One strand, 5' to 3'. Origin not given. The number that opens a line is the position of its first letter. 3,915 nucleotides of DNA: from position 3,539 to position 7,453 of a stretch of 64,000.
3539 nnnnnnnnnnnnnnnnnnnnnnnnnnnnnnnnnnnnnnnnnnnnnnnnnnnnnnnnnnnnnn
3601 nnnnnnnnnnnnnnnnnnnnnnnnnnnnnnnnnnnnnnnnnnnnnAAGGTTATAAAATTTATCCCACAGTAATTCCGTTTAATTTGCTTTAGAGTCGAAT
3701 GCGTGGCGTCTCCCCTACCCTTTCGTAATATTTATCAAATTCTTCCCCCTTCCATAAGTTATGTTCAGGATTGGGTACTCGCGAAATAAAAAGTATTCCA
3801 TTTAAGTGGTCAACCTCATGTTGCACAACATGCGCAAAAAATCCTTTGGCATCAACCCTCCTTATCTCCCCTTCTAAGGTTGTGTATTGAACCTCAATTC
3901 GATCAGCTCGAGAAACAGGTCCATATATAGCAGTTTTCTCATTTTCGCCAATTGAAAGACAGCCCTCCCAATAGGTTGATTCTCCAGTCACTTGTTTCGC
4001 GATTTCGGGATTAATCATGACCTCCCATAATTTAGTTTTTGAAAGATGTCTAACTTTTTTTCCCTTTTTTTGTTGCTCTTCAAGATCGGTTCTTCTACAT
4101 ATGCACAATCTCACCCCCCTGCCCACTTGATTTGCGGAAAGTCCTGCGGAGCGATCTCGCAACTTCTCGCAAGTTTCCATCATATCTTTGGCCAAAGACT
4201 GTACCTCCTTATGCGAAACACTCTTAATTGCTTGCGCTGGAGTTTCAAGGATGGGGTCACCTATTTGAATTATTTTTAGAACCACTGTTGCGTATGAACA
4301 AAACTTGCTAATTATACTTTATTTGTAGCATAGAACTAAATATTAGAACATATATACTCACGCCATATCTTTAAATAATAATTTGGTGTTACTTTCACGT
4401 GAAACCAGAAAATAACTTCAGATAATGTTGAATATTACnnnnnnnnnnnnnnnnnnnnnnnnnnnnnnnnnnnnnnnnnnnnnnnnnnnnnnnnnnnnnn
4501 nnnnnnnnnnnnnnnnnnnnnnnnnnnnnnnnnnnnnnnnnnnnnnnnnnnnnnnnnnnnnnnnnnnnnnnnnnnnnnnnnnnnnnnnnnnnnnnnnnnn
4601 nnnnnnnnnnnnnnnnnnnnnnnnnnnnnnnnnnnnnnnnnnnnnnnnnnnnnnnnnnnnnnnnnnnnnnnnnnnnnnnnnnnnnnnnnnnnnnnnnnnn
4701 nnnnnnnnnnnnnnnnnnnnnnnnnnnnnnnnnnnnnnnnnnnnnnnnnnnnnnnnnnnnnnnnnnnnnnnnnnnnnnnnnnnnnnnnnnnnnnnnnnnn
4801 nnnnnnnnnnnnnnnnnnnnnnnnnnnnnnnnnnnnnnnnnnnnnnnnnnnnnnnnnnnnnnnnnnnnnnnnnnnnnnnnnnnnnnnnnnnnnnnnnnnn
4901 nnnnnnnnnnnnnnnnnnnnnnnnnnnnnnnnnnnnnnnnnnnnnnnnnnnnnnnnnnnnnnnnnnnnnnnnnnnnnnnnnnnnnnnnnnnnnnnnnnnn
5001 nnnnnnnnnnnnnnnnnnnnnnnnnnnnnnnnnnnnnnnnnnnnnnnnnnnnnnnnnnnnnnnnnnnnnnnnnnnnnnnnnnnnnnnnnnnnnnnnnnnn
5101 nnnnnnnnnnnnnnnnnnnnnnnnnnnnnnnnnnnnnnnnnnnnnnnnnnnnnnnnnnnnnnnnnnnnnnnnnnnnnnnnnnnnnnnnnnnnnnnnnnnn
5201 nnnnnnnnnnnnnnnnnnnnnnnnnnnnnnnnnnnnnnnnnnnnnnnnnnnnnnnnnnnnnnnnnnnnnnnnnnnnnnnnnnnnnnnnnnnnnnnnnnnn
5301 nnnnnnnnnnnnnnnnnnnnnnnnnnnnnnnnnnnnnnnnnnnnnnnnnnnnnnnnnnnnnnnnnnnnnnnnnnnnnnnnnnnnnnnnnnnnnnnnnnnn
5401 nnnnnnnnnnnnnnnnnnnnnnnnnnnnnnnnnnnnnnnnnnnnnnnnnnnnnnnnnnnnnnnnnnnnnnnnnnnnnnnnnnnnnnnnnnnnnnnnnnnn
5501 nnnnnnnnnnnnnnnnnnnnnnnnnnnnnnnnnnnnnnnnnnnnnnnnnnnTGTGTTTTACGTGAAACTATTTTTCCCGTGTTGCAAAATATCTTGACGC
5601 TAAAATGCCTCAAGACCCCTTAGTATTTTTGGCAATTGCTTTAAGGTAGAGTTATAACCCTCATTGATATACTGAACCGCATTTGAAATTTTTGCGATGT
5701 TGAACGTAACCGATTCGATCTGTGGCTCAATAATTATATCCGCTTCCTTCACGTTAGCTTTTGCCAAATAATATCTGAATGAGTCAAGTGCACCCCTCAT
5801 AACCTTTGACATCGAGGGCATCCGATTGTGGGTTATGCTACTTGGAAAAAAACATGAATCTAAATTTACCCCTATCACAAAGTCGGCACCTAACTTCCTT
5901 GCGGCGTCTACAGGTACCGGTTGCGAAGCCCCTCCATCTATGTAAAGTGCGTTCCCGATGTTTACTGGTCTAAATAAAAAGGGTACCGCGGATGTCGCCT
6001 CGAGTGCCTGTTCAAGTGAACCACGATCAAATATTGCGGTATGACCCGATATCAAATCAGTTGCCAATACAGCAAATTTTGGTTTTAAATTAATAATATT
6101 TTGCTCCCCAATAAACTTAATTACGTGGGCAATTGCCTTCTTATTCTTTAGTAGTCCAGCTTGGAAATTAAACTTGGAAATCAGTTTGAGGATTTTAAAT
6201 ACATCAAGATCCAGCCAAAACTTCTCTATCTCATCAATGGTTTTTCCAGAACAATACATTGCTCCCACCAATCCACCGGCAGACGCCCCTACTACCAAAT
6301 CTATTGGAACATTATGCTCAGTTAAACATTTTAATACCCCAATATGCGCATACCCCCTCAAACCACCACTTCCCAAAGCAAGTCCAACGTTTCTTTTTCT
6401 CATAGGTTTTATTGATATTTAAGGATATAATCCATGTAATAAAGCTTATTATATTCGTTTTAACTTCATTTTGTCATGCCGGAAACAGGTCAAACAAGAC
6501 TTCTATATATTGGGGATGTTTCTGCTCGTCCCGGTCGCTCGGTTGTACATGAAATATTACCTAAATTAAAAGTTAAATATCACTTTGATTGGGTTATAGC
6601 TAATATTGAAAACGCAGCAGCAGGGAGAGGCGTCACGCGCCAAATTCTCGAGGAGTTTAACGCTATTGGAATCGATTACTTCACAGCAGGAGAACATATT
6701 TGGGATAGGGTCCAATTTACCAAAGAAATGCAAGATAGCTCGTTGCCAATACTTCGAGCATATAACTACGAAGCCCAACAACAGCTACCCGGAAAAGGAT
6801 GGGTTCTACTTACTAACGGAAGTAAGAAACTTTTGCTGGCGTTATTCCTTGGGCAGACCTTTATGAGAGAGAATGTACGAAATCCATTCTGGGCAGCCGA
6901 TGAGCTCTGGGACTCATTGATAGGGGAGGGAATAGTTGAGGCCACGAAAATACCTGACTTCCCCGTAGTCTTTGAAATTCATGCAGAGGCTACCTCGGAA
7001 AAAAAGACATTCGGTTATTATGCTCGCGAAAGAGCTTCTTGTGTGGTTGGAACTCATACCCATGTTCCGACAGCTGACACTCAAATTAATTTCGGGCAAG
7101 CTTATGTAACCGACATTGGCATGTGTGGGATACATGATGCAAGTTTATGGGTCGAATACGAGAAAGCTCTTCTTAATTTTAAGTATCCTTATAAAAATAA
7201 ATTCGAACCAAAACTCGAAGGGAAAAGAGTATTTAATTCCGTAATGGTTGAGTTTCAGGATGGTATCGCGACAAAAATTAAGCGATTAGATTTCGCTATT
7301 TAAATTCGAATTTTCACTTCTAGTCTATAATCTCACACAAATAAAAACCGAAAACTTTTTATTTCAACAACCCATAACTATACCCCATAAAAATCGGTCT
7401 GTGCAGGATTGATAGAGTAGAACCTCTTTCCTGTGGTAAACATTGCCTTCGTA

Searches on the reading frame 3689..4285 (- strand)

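Call 22: search_protein_families(library=pfam, proteins=[window:3689-4285:-], max_evalue=0.001)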
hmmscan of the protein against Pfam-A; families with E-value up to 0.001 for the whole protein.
window:3689-4285:- (198 aa): 1 family
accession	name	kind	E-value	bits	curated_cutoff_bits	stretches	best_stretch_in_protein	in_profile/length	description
PF01327.26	Pep_deformylase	-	1.7e-41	141.9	22.8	1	3-174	2-154/156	Polypeptide deformylase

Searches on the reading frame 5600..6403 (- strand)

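Call 22: search_protein_families(library=pfam, proteins=[window:5600-6403:-], max_evalue=0.001)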
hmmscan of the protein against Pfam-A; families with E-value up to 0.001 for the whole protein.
window:5600-6403:- (267 aa): 1 family
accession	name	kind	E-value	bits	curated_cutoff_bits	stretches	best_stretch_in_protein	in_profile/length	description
PF01734.28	Patatin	-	5e-33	115.4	27.7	1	8-168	1-190/191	Patatin-like phospholipase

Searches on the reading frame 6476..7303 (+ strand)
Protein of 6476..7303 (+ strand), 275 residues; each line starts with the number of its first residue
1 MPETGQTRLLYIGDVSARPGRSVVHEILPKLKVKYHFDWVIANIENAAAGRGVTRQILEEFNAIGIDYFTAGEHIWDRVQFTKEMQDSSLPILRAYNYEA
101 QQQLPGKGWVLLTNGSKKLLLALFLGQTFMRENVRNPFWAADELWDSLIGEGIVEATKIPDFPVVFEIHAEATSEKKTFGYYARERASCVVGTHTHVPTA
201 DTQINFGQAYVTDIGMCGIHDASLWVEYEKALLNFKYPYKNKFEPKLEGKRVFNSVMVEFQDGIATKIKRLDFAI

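Call 22: search_protein_families(library=pfam, proteins=[window:6476-7303:+], max_evalue=0.001)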
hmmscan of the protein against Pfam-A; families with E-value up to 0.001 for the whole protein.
window:6476-7303:+ (275 aa): 1 family
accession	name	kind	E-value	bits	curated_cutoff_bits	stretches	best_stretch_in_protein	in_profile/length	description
PF13277.11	YmdB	-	5.1e-68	229.5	27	1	10-271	1-253/253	YmdB-like protein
